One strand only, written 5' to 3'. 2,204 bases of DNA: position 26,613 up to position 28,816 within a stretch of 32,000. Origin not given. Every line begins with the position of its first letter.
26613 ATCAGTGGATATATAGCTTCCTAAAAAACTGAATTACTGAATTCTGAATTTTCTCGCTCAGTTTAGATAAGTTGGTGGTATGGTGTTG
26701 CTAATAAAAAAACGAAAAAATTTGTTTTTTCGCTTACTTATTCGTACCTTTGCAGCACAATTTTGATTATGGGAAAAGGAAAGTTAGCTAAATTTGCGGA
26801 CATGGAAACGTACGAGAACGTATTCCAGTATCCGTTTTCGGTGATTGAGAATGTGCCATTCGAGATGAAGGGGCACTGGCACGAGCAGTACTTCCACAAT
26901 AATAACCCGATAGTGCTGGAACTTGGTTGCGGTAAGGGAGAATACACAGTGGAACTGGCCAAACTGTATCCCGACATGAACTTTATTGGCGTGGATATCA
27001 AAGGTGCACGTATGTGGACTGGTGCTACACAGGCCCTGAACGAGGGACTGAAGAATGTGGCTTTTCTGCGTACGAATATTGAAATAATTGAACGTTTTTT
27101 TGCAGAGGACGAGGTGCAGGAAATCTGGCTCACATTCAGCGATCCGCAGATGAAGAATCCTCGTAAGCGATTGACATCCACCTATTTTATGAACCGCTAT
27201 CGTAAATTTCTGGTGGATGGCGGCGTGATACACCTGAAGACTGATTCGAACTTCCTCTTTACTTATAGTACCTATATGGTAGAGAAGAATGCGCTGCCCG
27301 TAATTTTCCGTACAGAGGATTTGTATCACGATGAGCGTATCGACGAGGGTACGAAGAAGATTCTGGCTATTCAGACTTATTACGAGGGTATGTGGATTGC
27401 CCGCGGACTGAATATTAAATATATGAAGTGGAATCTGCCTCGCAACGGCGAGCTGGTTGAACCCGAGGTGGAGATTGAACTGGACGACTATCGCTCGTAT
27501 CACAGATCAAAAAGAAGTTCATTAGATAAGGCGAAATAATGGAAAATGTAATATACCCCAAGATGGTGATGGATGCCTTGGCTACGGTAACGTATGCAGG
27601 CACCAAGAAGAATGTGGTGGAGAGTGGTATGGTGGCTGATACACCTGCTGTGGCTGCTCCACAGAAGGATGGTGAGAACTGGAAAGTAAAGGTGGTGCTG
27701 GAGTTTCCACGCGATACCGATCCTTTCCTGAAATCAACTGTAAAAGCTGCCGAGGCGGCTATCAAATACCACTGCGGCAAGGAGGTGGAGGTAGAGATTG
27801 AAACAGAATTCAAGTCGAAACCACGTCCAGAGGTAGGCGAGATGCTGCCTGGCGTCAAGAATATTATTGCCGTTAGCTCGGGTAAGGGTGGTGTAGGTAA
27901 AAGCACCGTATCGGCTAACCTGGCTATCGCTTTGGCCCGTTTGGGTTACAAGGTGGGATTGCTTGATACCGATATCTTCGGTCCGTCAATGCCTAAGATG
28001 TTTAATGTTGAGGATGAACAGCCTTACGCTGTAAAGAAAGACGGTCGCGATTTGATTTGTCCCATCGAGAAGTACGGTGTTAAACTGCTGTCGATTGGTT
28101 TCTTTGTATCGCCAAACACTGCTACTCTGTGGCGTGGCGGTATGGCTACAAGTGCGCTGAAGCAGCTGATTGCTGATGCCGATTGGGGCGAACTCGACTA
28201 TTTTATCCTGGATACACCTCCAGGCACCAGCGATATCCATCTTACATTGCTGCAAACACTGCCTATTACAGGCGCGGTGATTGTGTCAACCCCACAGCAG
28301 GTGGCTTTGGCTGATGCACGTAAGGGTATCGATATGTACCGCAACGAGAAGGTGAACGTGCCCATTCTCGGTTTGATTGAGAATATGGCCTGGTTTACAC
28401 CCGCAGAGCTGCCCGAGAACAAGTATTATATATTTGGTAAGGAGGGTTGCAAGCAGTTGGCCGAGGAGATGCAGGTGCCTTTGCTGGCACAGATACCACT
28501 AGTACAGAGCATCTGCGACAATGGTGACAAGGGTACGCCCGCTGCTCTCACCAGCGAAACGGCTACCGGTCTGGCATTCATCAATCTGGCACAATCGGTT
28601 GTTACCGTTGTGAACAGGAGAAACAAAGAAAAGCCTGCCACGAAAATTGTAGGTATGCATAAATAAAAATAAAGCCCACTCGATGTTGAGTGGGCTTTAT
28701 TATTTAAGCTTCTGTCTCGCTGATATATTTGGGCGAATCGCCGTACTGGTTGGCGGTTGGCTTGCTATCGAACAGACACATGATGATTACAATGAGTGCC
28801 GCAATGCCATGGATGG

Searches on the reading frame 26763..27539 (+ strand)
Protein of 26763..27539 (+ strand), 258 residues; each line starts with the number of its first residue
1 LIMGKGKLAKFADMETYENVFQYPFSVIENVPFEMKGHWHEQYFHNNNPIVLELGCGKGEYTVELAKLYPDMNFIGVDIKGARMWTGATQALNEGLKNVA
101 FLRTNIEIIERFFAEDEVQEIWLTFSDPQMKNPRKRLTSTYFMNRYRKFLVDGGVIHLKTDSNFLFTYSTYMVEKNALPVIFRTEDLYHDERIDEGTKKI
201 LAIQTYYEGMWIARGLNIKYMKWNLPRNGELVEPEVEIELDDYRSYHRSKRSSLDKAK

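Call 8: search_protein_families(library=pfam, proteins=[window:26763-27539:+])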
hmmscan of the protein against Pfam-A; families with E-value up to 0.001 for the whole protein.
window:26763-27539:+ (258 aa): 5 families
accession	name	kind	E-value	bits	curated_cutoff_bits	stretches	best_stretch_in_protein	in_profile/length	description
PF02390.23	Methyltransf_4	-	1.4e-29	103.2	24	1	48-218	2-170/173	Putative methyltransferase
PF13847.12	Methyltransf_31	-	8.6e-10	38.9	27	1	48-117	4-73/145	Methyltransferase domain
PF13649.12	Methyltransf_25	-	8.4e-08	33.2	27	1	51-124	1-71/97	Methyltransferase domain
PF24675.1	NpmA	-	1.7e-07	31.2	60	1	34-111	10-91/214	16S rRNA (adenine(1408)-N(1))-methyltransferase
PF08242.18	Methyltransf_12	-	0.00014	23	30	1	52-107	1-56/98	Methyltransferase domain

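Call 14: find_encoding_contigs(protein=window:26769-27539:+, flank=3000, max_places=10)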
Protein window:26769-27539:+ (256 aa): 24 contigs read that carry it; 10 places shown.
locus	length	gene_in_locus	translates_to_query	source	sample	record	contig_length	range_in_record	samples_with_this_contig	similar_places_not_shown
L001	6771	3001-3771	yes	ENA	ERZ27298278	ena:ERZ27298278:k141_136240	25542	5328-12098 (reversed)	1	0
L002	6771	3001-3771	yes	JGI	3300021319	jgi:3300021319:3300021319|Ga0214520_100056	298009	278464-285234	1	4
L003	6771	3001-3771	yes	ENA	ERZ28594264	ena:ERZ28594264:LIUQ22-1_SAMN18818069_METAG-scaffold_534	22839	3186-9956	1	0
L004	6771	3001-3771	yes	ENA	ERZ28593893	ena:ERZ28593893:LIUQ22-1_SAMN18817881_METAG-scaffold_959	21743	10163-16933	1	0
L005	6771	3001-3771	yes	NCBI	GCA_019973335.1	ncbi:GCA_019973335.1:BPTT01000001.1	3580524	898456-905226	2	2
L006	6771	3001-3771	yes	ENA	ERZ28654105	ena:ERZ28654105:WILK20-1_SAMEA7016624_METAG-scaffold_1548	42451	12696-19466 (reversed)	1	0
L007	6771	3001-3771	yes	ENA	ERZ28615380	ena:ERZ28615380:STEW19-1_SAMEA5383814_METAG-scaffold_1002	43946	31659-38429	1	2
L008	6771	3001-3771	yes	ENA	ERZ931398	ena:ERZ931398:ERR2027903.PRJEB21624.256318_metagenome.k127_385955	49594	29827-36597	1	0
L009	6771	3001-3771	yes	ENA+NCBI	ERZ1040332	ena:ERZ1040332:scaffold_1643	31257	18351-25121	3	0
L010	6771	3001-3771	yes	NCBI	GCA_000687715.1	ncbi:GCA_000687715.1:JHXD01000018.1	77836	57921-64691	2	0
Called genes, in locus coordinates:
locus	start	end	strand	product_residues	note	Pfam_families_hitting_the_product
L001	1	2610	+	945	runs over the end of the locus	PF08757:CotH, PF14200:RicinB_lectin_2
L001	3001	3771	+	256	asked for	PF24675:NpmA (weak), PF02390:Methyltransf_4, PF13847:Methyltransf_31, PF13649:Methyltransf_25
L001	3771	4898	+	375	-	PF10609:ParA, PF00142:Fer4_NifH (faint), PF01656:CbiA, PF02374:ArsA_ATPase, PF09140:MipZ (weak), PF13614:AAA_31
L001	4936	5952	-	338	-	PF01063:Aminotran_4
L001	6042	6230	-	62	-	PF02609:Exonuc_VII_S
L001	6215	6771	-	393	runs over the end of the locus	PF13742:tRNA_anti_2, PF02601:Exonuc_VII_L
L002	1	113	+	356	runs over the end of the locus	PF07610:DUF1573, PF22544:HYDIN_VesB_CFA65-like_Ig, PF07610:DUF1573 (weak)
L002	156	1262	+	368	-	PF03308:MeaB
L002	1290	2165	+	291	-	PF02401:LYTB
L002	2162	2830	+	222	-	PF03483:B3_4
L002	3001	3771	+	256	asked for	PF24675:NpmA (weak), PF02390:Methyltransf_4, PF13847:Methyltransf_31, PF13649:Methyltransf_25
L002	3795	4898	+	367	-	PF00142:Fer4_NifH (faint), PF01656:CbiA, PF02374:ArsA_ATPase, PF09140:MipZ (weak), PF10609:ParA, PF13614:AAA_31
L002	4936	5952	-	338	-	PF01063:Aminotran_4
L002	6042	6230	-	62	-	PF02609:Exonuc_VII_S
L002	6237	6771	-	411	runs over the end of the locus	PF13742:tRNA_anti_2, PF02601:Exonuc_VII_L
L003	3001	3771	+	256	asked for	PF24675:NpmA (weak), PF02390:Methyltransf_4, PF13847:Methyltransf_31, PF13649:Methyltransf_25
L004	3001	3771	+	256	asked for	PF24675:NpmA (weak), PF02390:Methyltransf_4, PF13847:Methyltransf_31, PF13649:Methyltransf_25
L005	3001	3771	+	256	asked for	PF24675:NpmA (weak), PF02390:Methyltransf_4, PF13847:Methyltransf_31, PF13649:Methyltransf_25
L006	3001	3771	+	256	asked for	PF24675:NpmA (weak), PF02390:Methyltransf_4, PF13847:Methyltransf_31, PF13649:Methyltransf_25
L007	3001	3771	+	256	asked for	PF24675:NpmA (weak), PF02390:Methyltransf_4, PF13847:Methyltransf_31, PF13649:Methyltransf_25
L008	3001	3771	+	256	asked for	PF24675:NpmA (weak), PF02390:Methyltransf_4, PF13847:Methyltransf_31, PF13649:Methyltransf_25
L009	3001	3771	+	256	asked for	PF24675:NpmA (weak), PF02390:Methyltransf_4, PF13847:Methyltransf_31, PF13649:Methyltransf_25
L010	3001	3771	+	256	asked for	PF24675:NpmA (weak), PF02390:Methyltransf_4, PF13847:Methyltransf_31, PF13649:Methyltransf_25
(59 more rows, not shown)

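Call 36: find_homologous_proteins(query=window:26769-27536:+, max_evalue=1e-40)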
Query window:26769-27536:+ (256 aa): 8000 proteins with E <= 1e-40 among 8000 candidates; the best 120 are listed.
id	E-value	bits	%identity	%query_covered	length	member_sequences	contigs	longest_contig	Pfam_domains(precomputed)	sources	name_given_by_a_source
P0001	2.1e-160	550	93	100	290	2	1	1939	PF13847.13,PF13649.13,PF02390.24,PF24675.2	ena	-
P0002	6.7e-158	542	92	100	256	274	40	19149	PF13847.13,PF13649.13,PF02390.24,PF24675.2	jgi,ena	jgi:tRNA (guanine-N7-)-methyltransferase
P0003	8.6e-158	542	90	100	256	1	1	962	PF13847.13,PF13649.13,PF02390.24,PF24675.2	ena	-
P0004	1.1e-157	541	90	100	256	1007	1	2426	PF13847.13,PF13649.13,PF02390.24,PF24675.2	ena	-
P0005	1.2e-156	538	88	100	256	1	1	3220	PF13847.13,PF13649.13,PF02390.24,PF24675.2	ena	-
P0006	3.5e-156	536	89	100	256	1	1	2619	PF13847.13,PF13649.13,PF02390.24,PF24675.2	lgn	-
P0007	9.6e-155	532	89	100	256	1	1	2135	PF13847.13,PF13649.13,PF02390.24,PF24675.2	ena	-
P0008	1.9e-153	527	89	100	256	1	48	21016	PF13847.13,PF13649.13,PF02390.24,PF24675.2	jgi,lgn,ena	jgi:tRNA (guanine-N7-)-methyltransferase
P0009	2.1e-153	527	89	100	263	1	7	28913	PF13847.13,PF13649.13,PF02390.24,PF24675.2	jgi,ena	jgi:tRNA (guanine-N7-)-methyltransferase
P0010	2.9e-153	527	88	100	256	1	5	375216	PF13847.13,PF13649.13,PF02390.24,PF24675.2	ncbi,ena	-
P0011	4.0e-153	526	88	100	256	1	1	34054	PF13847.13,PF13649.13,PF02390.24,PF24675.2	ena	-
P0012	4.9e-153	526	89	100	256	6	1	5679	PF13847.13,PF13649.13,PF02390.24,PF24675.2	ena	-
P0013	5.7e-153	526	87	100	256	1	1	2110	PF13847.13,PF13649.13,PF02390.24,PF24675.2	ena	-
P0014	8.6e-153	525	88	100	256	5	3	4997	PF13847.13,PF13649.13,PF02390.24,PF24675.2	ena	-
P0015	1.0e-152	525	88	100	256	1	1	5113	PF13847.13,PF13649.13,PF02390.24,PF24675.2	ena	-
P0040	1.7e-151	521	88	100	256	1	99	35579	PF13847.13,PF13649.13,PF02390.24,PF24675.2,PF08242.19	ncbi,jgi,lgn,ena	jgi:tRNA (guanine-N7-)-methyltransferase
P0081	1.9e-150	518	86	100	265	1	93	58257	PF13847.13,PF13649.13,PF02390.24,PF24675.2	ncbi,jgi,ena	jgi:tRNA (guanine-N7-)-methyltransferase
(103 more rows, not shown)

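Call 37: find_encoding_contigs(protein=P0002, flank=2000, max_places=10)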
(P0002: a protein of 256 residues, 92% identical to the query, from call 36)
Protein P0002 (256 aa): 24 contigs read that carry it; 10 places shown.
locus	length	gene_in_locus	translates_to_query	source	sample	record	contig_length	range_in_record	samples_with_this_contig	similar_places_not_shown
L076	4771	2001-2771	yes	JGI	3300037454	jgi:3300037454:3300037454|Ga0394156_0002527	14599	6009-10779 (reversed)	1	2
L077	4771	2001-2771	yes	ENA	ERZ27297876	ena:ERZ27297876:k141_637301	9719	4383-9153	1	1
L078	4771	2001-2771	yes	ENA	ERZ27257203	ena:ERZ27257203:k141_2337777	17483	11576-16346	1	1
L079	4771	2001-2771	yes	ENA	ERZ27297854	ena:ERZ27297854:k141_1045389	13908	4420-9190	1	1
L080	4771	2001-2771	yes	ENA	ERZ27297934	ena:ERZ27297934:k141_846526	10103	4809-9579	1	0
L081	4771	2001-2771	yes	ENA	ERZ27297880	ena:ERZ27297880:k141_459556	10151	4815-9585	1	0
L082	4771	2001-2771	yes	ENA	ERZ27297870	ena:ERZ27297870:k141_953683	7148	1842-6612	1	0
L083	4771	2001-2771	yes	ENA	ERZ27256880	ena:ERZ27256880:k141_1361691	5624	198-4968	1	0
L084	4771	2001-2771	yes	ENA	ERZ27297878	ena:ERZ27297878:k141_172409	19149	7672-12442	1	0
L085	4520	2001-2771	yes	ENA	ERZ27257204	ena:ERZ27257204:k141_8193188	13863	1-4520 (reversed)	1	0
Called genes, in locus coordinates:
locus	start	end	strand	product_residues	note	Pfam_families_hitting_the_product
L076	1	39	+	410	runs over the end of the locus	PF13742:tRNA_anti_2, PF02601:Exonuc_VII_L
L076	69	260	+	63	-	PF02609:Exonuc_VII_S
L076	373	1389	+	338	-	PF01063:Aminotran_4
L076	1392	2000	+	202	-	PF06161:DUF975, PF06790:UPF0259, PF06161:DUF975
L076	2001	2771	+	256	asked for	PF24675:NpmA, PF02390:Methyltransf_4, PF13847:Methyltransf_31, PF13649:Methyltransf_25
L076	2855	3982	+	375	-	PF10609:ParA, PF01656:CbiA, PF02374:ArsA_ATPase, PF09140:MipZ, PF13614:AAA_31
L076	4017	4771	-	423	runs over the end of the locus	PF12698:ABC2_membrane_3, PF01061:ABC2_membrane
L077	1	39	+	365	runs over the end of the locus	PF02601:Exonuc_VII_L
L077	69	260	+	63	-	PF02609:Exonuc_VII_S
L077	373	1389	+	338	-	PF01063:Aminotran_4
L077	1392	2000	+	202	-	PF06161:DUF975, PF06790:UPF0259, PF06161:DUF975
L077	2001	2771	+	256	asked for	PF24675:NpmA, PF02390:Methyltransf_4, PF13847:Methyltransf_31, PF13649:Methyltransf_25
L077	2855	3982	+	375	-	PF10609:ParA, PF01656:CbiA, PF02374:ArsA_ATPase, PF09140:MipZ, PF13614:AAA_31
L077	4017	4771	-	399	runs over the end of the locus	PF12698:ABC2_membrane_3, PF01061:ABC2_membrane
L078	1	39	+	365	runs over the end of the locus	PF02601:Exonuc_VII_L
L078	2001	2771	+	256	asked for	PF24675:NpmA, PF02390:Methyltransf_4, PF13847:Methyltransf_31, PF13649:Methyltransf_25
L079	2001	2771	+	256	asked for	PF24675:NpmA, PF02390:Methyltransf_4, PF13847:Methyltransf_31, PF13649:Methyltransf_25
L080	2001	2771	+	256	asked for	PF24675:NpmA, PF02390:Methyltransf_4, PF13847:Methyltransf_31, PF13649:Methyltransf_25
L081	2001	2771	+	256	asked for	PF24675:NpmA, PF02390:Methyltransf_4, PF13847:Methyltransf_31, PF13649:Methyltransf_25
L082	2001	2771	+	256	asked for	PF24675:NpmA, PF02390:Methyltransf_4, PF13847:Methyltransf_31, PF13649:Methyltransf_25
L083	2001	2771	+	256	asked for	PF24675:NpmA, PF02390:Methyltransf_4, PF13847:Methyltransf_31, PF13649:Methyltransf_25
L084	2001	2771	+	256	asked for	PF24675:NpmA, PF02390:Methyltransf_4, PF13847:Methyltransf_31, PF13649:Methyltransf_25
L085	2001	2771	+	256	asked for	PF24675:NpmA, PF02390:Methyltransf_4, PF13847:Methyltransf_31, PF13649:Methyltransf_25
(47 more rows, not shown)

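Call 38: find_encoding_contigs(protein=P0040, flank=2000, max_places=10)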
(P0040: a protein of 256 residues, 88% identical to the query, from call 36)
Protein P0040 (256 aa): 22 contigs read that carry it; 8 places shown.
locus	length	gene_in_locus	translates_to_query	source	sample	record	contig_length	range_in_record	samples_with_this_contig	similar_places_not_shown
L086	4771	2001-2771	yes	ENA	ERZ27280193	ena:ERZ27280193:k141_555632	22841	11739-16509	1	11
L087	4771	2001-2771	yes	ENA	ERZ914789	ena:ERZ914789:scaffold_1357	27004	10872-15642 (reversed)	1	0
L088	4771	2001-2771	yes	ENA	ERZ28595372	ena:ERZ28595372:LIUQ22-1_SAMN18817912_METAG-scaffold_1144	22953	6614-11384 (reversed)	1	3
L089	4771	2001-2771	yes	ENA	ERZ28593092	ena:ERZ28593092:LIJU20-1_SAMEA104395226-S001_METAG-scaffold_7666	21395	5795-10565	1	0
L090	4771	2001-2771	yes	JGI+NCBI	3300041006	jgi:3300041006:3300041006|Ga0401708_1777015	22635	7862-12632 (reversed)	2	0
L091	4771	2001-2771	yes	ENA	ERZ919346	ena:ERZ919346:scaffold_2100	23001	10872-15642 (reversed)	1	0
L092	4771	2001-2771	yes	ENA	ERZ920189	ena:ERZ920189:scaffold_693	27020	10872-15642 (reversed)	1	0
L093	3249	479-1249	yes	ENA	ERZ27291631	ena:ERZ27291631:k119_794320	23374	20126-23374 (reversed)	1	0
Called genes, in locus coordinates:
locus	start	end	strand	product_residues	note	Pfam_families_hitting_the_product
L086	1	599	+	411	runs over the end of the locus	PF13742:tRNA_anti_2, PF02601:Exonuc_VII_L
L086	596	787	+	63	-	PF02609:Exonuc_VII_S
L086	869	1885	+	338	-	PF01063:Aminotran_4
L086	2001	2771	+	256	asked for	PF24675:NpmA, PF02390:Methyltransf_4, PF13847:Methyltransf_31, PF08242:Methyltransf_12 (faint), PF13649:Methyltransf_25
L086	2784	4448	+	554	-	-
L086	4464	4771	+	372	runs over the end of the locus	PF02374:ArsA_ATPase, PF10609:ParA, PF13614:AAA_31, PF00142:Fer4_NifH (faint), PF01656:CbiA, PF09140:MipZ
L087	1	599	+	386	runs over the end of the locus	PF13742:tRNA_anti_2, PF02601:Exonuc_VII_L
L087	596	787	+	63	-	PF02609:Exonuc_VII_S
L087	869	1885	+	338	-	PF01063:Aminotran_4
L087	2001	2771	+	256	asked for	PF24675:NpmA, PF02390:Methyltransf_4, PF13847:Methyltransf_31, PF08242:Methyltransf_12 (faint), PF13649:Methyltransf_25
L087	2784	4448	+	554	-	-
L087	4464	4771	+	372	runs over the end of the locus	PF02374:ArsA_ATPase, PF10609:ParA, PF13614:AAA_31, PF00142:Fer4_NifH (faint), PF01656:CbiA, PF09140:MipZ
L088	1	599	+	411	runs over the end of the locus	PF13742:tRNA_anti_2, PF02601:Exonuc_VII_L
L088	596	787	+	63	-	PF02609:Exonuc_VII_S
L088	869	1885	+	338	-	PF01063:Aminotran_4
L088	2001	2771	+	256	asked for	PF24675:NpmA, PF02390:Methyltransf_4, PF13847:Methyltransf_31, PF08242:Methyltransf_12 (faint), PF13649:Methyltransf_25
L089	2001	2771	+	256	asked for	PF24675:NpmA, PF02390:Methyltransf_4, PF13847:Methyltransf_31, PF08242:Methyltransf_12 (faint), PF13649:Methyltransf_25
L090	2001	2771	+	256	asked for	PF24675:NpmA, PF02390:Methyltransf_4, PF13847:Methyltransf_31, PF08242:Methyltransf_12 (faint), PF13649:Methyltransf_25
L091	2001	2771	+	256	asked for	PF24675:NpmA, PF02390:Methyltransf_4, PF13847:Methyltransf_31, PF08242:Methyltransf_12 (faint), PF13649:Methyltransf_25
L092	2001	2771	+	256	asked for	PF24675:NpmA, PF02390:Methyltransf_4, PF13847:Methyltransf_31, PF08242:Methyltransf_12 (faint), PF13649:Methyltransf_25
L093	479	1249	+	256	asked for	PF24675:NpmA, PF02390:Methyltransf_4, PF13847:Methyltransf_31, PF08242:Methyltransf_12 (faint), PF13649:Methyltransf_25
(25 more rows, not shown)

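Call 39: find_encoding_contigs(protein=P0081, flank=2000, max_places=10)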
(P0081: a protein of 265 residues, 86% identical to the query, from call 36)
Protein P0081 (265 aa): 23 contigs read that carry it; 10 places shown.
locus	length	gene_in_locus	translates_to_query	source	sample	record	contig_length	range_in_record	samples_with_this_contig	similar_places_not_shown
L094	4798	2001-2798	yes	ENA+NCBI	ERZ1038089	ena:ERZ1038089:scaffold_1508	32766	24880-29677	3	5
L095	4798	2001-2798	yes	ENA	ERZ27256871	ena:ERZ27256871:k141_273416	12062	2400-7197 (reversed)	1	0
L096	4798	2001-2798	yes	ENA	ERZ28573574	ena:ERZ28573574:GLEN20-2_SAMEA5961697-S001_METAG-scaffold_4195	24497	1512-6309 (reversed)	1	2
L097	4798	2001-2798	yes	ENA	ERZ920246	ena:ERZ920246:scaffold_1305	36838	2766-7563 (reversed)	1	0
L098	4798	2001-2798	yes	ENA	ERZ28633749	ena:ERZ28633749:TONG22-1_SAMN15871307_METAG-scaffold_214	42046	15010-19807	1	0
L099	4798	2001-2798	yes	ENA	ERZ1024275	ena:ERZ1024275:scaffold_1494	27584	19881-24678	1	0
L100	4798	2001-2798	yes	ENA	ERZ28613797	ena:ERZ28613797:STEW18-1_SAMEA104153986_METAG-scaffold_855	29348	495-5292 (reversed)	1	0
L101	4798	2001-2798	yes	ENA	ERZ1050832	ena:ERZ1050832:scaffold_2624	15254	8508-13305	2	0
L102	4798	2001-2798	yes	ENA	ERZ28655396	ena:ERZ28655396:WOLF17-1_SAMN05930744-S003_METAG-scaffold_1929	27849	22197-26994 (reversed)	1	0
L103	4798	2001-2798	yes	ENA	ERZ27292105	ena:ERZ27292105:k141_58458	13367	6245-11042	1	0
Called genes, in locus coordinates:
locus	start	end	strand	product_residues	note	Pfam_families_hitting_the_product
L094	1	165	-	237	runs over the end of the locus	-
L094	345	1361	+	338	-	PF01063:Aminotran_4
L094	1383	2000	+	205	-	PF06161:DUF975, PF06790:UPF0259, PF06161:DUF975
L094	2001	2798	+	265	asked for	PF24675:NpmA, PF02390:Methyltransf_4, PF13649:Methyltransf_25, PF13847:Methyltransf_31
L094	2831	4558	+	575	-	-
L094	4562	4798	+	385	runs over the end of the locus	PF00142:Fer4_NifH (faint), PF01656:CbiA, PF02374:ArsA_ATPase, PF09140:MipZ (weak), PF10609:ParA, PF13614:AAA_31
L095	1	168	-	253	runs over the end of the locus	-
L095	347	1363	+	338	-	PF01063:Aminotran_4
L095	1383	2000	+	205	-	PF06161:DUF975, PF06790:UPF0259, PF06161:DUF975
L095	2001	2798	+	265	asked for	PF24675:NpmA, PF02390:Methyltransf_4, PF13649:Methyltransf_25, PF13847:Methyltransf_31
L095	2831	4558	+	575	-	-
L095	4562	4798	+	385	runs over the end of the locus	PF00142:Fer4_NifH (faint), PF01656:CbiA, PF02374:ArsA_ATPase, PF09140:MipZ (weak), PF10609:ParA, PF13614:AAA_31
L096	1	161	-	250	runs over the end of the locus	-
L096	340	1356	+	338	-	PF01063:Aminotran_4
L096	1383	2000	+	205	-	PF06161:DUF975, PF06790:UPF0259, PF06161:DUF975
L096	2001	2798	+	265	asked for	PF24675:NpmA, PF02390:Methyltransf_4, PF13649:Methyltransf_25, PF13847:Methyltransf_31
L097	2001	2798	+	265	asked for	PF24675:NpmA, PF02390:Methyltransf_4, PF13649:Methyltransf_25, PF13847:Methyltransf_31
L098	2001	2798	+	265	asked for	PF24675:NpmA, PF02390:Methyltransf_4, PF13649:Methyltransf_25, PF13847:Methyltransf_31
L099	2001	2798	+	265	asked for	PF24675:NpmA, PF02390:Methyltransf_4, PF13649:Methyltransf_25, PF13847:Methyltransf_31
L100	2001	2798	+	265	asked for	PF24675:NpmA, PF02390:Methyltransf_4, PF13649:Methyltransf_25, PF13847:Methyltransf_31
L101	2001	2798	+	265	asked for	PF24675:NpmA, PF02390:Methyltransf_4, PF13649:Methyltransf_25, PF13847:Methyltransf_31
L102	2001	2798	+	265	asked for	PF24675:NpmA, PF02390:Methyltransf_4, PF13649:Methyltransf_25, PF13847:Methyltransf_31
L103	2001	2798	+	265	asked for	PF24675:NpmA, PF02390:Methyltransf_4, PF13649:Methyltransf_25, PF13847:Methyltransf_31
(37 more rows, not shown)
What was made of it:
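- The element lies where the trmB-mrp block is inverted relative to relatives whose TrmB is 86-92% identical (calls 37-39).
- Tried and rejected: Looking for the element upstream of trmB in relatives with 86-92% identical TrmB failed, because there trmB directly follows other genes (calls 37-39).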

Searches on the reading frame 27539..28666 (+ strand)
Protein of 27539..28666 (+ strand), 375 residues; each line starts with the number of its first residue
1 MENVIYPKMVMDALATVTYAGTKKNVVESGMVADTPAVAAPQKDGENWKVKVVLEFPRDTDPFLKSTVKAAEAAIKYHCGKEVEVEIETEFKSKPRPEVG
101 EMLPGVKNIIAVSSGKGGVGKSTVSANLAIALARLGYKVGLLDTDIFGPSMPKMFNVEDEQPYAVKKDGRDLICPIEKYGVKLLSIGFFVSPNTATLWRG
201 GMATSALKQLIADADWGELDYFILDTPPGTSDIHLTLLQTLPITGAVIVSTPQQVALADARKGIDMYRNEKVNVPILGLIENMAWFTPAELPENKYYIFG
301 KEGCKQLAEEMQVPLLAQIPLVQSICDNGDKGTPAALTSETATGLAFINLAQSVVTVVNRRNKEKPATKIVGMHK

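Call 8: search_protein_families(library=pfam, proteins=[window:27539-28666:+])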
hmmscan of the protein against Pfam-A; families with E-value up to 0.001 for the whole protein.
window:27539-28666:+ (375 aa): 7 families
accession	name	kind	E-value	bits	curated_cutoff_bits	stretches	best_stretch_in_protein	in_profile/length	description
PF10609.15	ParA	-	4e-90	302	27.1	1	106-354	2-245/246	NUBPL iron-transfer P-loop NTPase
PF01656.29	CbiA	-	2e-13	50.8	25.4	1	110-332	1-122/125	CobQ/CobB/MinD/ParA nucleotide binding domain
PF13614.12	AAA_31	-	1.1e-11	45.4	27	1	108-239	2-138/177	AAA domain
PF02374.21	ArsA_ATPase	-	1.2e-08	35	24.3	1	113-157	6-49/305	Anion-transporting ATPase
PF09140.17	MipZ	-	3.8e-07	30.1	20.7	1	109-160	2-53/262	ATPase MipZ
PF00142.24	Fer4_NifH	-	1.9e-05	24.7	25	1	114-142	6-34/271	4Fe-4S iron sulfur cluster binding proteins, NifH/frxC family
PF01883.24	FeS_assembly_P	-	0.00058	20.5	23.5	0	9-86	3-72/73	Iron-sulfur cluster assembly protein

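Call 77: find_encoding_contigs(protein=window:27539-28666:+, flank=3000, max_places=10)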
Protein window:27539-28666:+ (375 aa): 3 contigs read that carry it; 1 place shown.
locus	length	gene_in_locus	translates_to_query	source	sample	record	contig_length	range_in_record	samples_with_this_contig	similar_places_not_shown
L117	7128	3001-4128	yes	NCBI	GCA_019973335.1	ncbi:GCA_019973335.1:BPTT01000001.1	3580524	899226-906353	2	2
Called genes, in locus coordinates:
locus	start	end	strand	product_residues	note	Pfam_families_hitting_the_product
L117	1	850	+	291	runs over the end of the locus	PF02401:LYTB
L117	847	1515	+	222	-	PF03483:B3_4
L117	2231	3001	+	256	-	PF24675:NpmA (weak), PF02390:Methyltransf_4, PF13847:Methyltransf_31, PF13649:Methyltransf_25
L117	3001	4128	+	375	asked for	PF10609:ParA, PF00142:Fer4_NifH (faint), PF01656:CbiA, PF02374:ArsA_ATPase, PF09140:MipZ (weak), PF13614:AAA_31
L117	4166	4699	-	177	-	PF05656:DUF805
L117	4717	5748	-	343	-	PF01063:Aminotran_4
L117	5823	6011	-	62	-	PF02609:Exonuc_VII_S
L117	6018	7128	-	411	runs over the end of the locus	PF13742:tRNA_anti_2, PF02601:Exonuc_VII_L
